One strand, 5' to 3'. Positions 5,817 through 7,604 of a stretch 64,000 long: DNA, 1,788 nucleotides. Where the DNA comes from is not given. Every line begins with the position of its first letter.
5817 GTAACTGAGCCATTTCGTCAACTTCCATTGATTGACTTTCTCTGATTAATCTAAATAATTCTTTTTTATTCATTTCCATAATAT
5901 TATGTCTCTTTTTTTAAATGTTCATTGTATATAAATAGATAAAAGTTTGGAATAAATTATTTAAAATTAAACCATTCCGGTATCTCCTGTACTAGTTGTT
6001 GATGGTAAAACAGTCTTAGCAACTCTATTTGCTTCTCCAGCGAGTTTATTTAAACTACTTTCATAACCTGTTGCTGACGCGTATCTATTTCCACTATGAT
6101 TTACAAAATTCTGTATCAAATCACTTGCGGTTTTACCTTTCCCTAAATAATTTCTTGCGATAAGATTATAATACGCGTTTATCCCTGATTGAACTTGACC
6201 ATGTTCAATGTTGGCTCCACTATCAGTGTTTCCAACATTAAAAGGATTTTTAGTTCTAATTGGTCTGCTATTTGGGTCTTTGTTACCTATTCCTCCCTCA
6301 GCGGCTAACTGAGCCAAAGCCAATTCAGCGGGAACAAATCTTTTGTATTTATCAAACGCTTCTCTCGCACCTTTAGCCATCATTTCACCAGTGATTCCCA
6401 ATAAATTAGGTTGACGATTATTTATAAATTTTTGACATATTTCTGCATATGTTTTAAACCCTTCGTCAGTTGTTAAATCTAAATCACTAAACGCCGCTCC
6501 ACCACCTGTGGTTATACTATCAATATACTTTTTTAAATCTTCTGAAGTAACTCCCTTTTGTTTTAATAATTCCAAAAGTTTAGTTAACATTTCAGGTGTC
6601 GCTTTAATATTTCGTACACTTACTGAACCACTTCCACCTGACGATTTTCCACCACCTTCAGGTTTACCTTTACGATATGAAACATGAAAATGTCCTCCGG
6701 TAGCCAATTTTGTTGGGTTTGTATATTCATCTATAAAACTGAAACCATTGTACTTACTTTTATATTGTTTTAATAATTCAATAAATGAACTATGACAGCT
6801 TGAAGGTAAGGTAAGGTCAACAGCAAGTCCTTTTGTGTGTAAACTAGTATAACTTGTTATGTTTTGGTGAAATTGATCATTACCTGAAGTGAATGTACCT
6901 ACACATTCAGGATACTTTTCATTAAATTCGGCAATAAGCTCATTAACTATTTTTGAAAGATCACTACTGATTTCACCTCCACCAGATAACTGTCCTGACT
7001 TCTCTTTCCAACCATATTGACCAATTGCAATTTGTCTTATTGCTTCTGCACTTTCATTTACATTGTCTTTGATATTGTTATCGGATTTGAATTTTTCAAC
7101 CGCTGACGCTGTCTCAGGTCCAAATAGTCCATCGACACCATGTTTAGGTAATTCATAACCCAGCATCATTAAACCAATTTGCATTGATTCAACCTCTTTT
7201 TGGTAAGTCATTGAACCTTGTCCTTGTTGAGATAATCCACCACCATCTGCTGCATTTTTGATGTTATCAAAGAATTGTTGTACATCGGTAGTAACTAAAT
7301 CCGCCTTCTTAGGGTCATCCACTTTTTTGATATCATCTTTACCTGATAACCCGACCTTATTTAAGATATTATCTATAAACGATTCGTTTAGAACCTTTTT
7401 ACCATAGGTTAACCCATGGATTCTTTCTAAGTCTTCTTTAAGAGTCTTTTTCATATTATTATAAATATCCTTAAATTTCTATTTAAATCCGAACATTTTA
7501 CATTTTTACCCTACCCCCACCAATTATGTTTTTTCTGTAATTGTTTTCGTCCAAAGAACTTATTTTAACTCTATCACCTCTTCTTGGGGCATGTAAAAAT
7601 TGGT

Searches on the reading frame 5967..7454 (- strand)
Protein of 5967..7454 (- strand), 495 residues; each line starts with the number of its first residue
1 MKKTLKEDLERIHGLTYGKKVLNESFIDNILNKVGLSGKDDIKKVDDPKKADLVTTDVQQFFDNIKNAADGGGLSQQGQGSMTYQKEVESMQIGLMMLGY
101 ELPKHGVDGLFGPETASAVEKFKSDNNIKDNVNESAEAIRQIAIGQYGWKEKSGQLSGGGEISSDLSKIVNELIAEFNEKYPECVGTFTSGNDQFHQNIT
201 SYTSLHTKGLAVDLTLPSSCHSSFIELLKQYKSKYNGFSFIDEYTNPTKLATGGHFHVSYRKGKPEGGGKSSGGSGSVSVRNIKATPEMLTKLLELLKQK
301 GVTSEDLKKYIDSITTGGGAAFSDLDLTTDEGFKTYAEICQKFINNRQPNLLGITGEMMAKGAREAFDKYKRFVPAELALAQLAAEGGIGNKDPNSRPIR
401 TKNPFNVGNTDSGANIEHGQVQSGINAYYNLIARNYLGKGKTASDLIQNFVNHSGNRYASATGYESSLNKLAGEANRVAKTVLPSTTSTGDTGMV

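Call 8: search_protein_families(library=phrogs, proteins=[window:5967-7454:-], max_evalue=0.001)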
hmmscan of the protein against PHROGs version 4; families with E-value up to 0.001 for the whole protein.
window:5967-7454:- (495 aa): 2 families
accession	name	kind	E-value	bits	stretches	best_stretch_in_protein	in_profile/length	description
phrog_2649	-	lysis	4.8e-07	30.9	1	86-129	182-222/261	endolysin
phrog_1493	-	lysis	0.00028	21.2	1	59-126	236-289/394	endolysin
